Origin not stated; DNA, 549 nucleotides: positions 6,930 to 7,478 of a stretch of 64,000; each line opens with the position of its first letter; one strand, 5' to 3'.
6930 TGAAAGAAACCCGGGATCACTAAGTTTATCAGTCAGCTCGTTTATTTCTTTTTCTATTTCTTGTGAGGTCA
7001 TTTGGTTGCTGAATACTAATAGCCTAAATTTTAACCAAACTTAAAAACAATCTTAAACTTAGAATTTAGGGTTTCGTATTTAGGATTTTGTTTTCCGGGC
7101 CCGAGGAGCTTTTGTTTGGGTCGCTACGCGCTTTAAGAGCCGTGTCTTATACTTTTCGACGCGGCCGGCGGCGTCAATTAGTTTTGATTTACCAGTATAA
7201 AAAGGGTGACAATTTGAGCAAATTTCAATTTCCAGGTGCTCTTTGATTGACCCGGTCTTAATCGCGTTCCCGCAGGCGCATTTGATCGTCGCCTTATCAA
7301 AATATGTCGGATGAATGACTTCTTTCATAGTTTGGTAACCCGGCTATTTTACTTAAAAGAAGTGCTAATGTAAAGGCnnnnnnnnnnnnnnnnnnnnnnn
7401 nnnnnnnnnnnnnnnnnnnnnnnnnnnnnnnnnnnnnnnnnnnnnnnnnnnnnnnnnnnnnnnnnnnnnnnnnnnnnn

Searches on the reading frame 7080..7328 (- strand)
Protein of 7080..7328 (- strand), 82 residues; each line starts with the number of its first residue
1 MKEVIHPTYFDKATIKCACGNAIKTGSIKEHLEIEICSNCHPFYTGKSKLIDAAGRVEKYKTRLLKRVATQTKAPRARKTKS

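Call 76: search_protein_families(library=pfam, proteins=[window:7080-7328:-], max_evalue=0.001)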
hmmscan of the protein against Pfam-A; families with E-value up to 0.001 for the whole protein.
window:7080-7328:- (82 aa): 1 family
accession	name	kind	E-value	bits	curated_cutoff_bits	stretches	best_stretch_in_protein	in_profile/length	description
PF01197.23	Ribosomal_L31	-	3.1e-26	91.8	27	1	1-63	1-63/65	Ribosomal protein L31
